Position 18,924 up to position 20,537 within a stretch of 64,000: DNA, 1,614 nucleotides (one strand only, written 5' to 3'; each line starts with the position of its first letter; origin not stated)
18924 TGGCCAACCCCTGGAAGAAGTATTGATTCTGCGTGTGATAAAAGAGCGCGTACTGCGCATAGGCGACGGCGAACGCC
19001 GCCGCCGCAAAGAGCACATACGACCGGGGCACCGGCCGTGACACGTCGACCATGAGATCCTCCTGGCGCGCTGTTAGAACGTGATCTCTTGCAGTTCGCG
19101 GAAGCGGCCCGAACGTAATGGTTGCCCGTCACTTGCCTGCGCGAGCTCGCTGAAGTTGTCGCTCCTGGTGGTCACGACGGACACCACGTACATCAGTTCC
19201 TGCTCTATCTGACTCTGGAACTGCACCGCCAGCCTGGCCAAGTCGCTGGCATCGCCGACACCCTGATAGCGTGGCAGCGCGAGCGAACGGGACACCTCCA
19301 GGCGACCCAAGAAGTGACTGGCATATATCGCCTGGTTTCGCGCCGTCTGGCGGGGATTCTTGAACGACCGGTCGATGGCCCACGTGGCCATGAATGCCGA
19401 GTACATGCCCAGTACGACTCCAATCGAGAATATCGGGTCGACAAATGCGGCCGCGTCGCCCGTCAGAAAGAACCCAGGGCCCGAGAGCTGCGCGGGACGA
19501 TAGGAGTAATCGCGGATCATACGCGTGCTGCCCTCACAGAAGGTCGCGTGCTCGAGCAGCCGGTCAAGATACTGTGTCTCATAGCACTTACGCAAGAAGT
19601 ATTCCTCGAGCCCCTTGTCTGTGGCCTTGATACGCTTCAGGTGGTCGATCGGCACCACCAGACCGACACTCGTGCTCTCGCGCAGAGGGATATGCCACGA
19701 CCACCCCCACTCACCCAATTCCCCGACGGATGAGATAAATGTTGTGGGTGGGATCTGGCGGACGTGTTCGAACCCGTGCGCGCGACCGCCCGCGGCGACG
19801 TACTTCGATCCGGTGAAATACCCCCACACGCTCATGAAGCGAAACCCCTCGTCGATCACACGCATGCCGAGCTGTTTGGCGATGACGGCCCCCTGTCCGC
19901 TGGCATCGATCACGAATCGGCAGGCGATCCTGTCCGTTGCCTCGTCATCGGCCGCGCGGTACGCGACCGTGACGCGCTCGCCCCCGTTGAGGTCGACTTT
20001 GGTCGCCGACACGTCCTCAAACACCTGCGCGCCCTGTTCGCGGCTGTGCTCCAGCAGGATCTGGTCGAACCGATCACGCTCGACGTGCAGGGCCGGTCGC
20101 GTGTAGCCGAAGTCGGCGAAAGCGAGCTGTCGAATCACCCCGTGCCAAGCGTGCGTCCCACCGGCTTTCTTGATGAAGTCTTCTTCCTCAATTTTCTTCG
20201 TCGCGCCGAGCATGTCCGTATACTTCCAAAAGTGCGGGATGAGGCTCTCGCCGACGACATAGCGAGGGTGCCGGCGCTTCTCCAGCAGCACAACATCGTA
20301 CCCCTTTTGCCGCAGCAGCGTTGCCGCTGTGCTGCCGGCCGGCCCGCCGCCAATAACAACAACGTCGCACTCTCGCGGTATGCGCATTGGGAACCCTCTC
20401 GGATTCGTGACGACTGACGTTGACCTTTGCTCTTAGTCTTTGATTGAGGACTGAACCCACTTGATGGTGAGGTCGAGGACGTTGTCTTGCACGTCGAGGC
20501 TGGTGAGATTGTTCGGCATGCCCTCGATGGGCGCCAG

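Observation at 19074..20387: A flavin-dependent halogenase embedded in a glycan acylation cassette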

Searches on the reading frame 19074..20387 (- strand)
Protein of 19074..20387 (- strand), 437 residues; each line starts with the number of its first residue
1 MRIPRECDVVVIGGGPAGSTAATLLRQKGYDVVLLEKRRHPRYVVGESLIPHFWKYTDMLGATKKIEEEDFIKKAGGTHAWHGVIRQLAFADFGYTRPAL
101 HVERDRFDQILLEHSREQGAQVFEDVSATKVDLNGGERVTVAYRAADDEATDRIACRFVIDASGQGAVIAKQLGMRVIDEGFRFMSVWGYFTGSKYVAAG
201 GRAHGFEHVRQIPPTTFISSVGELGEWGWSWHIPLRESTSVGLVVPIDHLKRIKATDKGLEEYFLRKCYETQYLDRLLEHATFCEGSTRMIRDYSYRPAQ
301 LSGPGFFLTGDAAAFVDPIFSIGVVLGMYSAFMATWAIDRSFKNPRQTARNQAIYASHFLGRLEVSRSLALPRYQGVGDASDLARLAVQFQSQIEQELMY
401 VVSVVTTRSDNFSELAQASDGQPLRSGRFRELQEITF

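Call 5: search_protein_families(library=pfam, proteins=[window:19074-20387:-])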
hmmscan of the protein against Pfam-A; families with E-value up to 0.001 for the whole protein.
window:19074-20387:- (437 aa): 12 families
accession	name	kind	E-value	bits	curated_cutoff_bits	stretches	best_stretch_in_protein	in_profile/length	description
PF04820.20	Trp_halogenase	-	6.6e-29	101.5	21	2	96-331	149-347/458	Tryptophan halogenase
PF01494.25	FAD_binding_3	-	9.8e-23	81.4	22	1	6-338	1-318/349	FAD binding domain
PF12831.13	FAD_oxidored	-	6.6e-12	45.9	27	1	8-171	1-152/416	FAD dependent oxidoreductase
PF01266.30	DAO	-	1.9e-10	41.3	27.9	1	8-41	1-34/353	FAD dependent oxidoreductase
PF13450.12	NAD_binding_8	-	1e-08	35.8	21.9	1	11-41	1-31/68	NAD(P)-binding Rossmann-like domain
PF07992.20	Pyr_redox_2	-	6.5e-08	32.8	26.1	1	8-142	2-88/291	Pyridine nucleotide-disulphide oxidoreductase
PF05834.18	Lycopene_cycl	-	5.5e-07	29.4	23.4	1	8-166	1-142/380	Lycopene cyclase protein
PF00890.30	FAD_binding_2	-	1.6e-06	28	20.4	1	8-38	1-31/414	FAD binding domain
PF03486.20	HI0933_like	-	2.5e-05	24.3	50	1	8-40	2-34/244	HI0933-like protein Rossmann domain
PF01134.28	GIDA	-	0.00016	21.3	22.1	1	8-37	1-30/391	Glucose inhibited division protein A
PF00070.33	Pyr_redox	-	0.00025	21.9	22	0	9-42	2-35/82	Pyridine nucleotide-disulphide oxidoreductase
PF01946.23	Thi4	-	0.00033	20.4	26.2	1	6-38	17-50/235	Thi4 family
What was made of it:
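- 19074..20387 (-): Flavin-dependent halogenase (HAL), 437 aa. Pfam Trp_halogenase 101.5 bits (call 5).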

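Call 6: search_protein_families(library=ncbifam, proteins=[window:19074-20387:-])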
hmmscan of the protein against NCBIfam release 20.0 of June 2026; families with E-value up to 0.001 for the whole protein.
window:19074-20387:- (437 aa): 71 families (the best 25 are shown)
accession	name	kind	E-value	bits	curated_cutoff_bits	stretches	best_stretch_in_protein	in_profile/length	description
NF033113.0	halo_ClmS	equivalog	1e-64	219.1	900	1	7-358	3-341/570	chloramphenicol-biosynthetic FADH2-dependent halogenase CmlS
NF049967.1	QhpG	equivalog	1.8e-35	122.7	240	1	9-350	1-298/423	flavin-dependent monooxygenase QhpG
TIGR02032.1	GG-red-SF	subfamily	2.4e-35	122.7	158.8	2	8-179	2-161/297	geranylgeranyl reductase family protein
NF038171.1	maturase_LodB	equivalog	5.2e-30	104.7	400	1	8-355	1-326/361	lysine-epsilon-oxidase maturase LodB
NF041080.1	DGGGPL_reductase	equivalog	9.6e-20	70.9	580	1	8-174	3-164/447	digeranylgeranylglycerophospholipid reductase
NF041385.1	Dggglyphlred_Halo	equivalog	1.6e-19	69.7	700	1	6-356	4-333/405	digeranylgeranylglycerophospholipid reductase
NF038174.1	maturase_GoxB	equivalog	2.7e-18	66.2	400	1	8-348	2-320/358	glycine oxidase maturase GoxB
NF045655.1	MkRedMenJ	equivalog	1.2e-17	64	700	1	5-194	3-187/406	menaquinone reductase MenJ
TIGR02023.1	BchP-ChlP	subfamily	4.7e-13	48.9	343.3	1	8-175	2-163/388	geranylgeranyl diphosphate reductase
NF041160.1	DGGPL_Thplmales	equivalog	1.1e-12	47.6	780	1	7-175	4-169/396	digeranylgeranylglycerophospholipid reductase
NF004780.0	PRK06126.1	subfamily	3.2e-12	45.5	445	2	101-339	123-339/552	hypothetical protein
NF006091.0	PRK08243.1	subfamily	4.6e-12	45.4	351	1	7-176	3-172/393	4-hydroxybenzoate 3-monooxygenase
NF004829.0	PRK06183.1-3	subfamily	6.3e-12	45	390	1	5-183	7-191/520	bifunctional 3-(3-hydroxy-phenyl)propionate/3-hydroxycinnamic acid hydroxylase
NF005720.0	PRK07538.1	subfamily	1.5e-09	37.3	400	1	7-173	3-173/418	hypothetical protein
TIGR02360.1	pbenz_hydroxyl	equivalog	1.6e-09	37.1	538.7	1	8-173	4-169/390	4-hydroxybenzoate 3-monooxygenase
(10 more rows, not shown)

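Call 7: search_solved_structures(query=window:19074-20387:-, show_alignments=4)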
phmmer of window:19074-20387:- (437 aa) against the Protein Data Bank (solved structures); distinct sequences matched with E-value up to 0.001: 30.
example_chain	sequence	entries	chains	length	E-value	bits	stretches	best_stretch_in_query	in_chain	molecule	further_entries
3i3l_A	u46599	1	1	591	1.2e-48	169.2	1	8-344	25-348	Alkylhalidase CmlS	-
8zop_A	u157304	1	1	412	1.4e-44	155.8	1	6-349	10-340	Halogenase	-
3e1t_A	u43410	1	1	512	3.3e-43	151.3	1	4-340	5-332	Halogenase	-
8gu0_A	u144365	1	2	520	4.6e-40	140.9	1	1-344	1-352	Non-heme halogenase radH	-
5dbj_E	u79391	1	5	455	4.8e-36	127.7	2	99-345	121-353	FADH2-dependent halogenase PltA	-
7fco_A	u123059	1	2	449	1.2e-34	123.1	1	6-335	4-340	ChlB4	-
5buk_A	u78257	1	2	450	6.7e-34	120.6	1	6-336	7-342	FADH2-dependent halogenase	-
3nix_A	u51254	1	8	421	4.2e-32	114.7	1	6-376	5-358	Flavoprotein/dehydrogenase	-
5bva_A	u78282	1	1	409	1.8e-27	99.4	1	7-339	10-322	flavin-dependent halogenase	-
5bul_A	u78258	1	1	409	1.8e-27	99.4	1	7-339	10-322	flavin-dependent halogenase triple mutant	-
6bzt_A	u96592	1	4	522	1.9e-17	66.4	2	94-354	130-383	Halogenase PltM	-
6bza_A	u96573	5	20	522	6.7e-17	64.6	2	98-354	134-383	Halogenase PltM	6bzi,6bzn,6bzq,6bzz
5wgv_A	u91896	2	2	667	1.9e-13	53.2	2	3-195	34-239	Flavin-dependent halogenase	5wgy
5wgr_A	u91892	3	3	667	4.9e-13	51.9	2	3-195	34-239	Flavin-dependent halogenase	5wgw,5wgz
5wgu_A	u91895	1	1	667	4.9e-13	51.9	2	3-195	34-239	Flavin-dependent halogenase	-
3oz2_A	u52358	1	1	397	3.5e-10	42.5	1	7-176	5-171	Digeranylgeranylglycerophospholipid reductase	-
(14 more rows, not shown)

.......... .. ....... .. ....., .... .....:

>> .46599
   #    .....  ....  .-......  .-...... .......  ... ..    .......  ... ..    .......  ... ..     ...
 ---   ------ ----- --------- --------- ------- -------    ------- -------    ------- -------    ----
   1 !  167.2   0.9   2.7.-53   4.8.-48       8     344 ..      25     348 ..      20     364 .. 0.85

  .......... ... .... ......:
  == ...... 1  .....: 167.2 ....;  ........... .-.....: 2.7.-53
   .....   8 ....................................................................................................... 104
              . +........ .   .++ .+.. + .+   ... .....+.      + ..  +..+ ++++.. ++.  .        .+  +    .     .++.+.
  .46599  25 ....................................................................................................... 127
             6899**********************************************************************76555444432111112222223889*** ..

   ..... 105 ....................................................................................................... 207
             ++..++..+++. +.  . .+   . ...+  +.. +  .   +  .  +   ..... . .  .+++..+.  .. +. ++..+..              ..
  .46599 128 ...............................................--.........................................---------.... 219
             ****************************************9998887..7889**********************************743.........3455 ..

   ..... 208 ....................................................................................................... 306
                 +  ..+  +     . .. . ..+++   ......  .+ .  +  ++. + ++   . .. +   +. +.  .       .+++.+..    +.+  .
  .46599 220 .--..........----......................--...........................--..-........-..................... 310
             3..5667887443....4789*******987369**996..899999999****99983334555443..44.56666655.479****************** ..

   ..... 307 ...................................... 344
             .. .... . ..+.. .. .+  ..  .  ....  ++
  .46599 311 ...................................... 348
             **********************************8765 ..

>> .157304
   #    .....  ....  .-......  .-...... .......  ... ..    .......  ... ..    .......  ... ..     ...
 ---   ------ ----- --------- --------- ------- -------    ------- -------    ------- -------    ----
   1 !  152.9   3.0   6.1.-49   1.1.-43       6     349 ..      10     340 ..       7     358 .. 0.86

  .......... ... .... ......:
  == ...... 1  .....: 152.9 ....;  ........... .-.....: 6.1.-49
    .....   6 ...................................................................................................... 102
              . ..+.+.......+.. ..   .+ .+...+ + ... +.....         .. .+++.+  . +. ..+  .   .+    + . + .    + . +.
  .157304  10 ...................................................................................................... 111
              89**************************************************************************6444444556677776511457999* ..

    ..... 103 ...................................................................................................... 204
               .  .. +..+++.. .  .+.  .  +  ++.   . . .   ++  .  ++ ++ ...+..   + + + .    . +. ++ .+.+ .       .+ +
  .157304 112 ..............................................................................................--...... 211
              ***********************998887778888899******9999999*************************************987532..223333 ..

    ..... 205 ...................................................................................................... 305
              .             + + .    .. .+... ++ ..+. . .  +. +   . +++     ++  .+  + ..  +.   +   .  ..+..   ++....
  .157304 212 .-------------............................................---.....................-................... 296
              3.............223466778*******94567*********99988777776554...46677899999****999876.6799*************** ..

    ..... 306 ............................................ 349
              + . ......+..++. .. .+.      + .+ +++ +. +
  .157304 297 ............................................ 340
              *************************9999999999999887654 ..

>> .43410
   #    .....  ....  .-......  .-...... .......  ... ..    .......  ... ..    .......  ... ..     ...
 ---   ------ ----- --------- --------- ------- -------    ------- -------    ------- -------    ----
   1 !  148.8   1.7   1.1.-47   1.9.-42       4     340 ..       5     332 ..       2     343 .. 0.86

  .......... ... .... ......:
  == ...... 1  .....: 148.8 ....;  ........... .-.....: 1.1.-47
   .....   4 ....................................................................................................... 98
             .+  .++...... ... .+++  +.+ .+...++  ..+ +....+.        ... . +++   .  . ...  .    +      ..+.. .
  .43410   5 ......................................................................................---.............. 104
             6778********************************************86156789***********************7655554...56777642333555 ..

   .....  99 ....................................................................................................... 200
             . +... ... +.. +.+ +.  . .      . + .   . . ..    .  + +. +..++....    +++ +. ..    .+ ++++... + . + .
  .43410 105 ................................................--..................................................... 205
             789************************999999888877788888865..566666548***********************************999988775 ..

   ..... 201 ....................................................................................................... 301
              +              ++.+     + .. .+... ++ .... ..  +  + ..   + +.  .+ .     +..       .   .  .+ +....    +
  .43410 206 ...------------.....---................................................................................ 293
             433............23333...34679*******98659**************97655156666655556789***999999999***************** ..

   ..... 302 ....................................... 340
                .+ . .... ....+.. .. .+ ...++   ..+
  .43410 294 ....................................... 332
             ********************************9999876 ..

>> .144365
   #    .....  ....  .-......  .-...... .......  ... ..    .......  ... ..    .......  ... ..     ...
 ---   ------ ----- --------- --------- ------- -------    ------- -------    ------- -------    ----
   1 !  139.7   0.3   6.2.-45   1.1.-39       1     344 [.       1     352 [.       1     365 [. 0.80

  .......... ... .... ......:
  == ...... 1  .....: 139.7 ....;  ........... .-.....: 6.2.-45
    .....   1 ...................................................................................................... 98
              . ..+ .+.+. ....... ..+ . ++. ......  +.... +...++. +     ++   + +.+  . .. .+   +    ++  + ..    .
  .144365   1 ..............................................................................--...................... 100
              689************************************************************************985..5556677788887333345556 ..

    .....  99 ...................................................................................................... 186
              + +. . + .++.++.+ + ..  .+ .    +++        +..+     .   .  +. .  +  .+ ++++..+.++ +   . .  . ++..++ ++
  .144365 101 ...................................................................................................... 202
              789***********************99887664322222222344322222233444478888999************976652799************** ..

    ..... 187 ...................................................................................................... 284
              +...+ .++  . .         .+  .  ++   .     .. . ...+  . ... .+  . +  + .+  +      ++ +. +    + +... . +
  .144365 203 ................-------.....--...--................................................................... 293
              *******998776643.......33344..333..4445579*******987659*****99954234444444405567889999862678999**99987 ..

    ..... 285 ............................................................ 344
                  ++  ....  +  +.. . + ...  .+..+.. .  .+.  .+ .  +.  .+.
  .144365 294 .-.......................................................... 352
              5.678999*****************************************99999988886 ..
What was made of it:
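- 19074..20387 (-): PDB hits: CmlS 1.2e-48, CndH 3.3e-43, PltA 4.8e-36 (call 7).
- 20166..20168 (-): Codon of catalytic lysine K74. Aligns with K76 of CndH and with the conserved Lys of CmlS (call 7).
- On Flavin-dependent halogenases (Pfam PF04820): K74 aligns with CndH K76 and with the CmlS Lys (call 7). GGR 3oz2 scores 3.5e-10 and hydroxylases score 6e-06 or weaker (call 7).
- On PltA/Bmp2-type pyrrolyl-S-carrier-protein halogenases: CmlS (169 bits), 8zop, CndH and RadH all outscore PltA (128), Mpy16 (121) and Bmp2 (99) (call 7).
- Closest known: PltF/PltL/PltE/PltA. Different: HAL forms its own clade, scoring closer to CmlS and CndH than to PltA or Bmp2 (call 7).
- By score, HAL is closer to CmlS and CndH than to the characterised pyrrolyl-S-CP halogenases PltA, Mpy16 and Bmp2 (call 7). 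All top structural relatives are proven halogenases (call 7).
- Tried and rejected: Rejected, because halogenase structures outscore them by about 40 orders of magnitude and the Lys is present (call 7).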
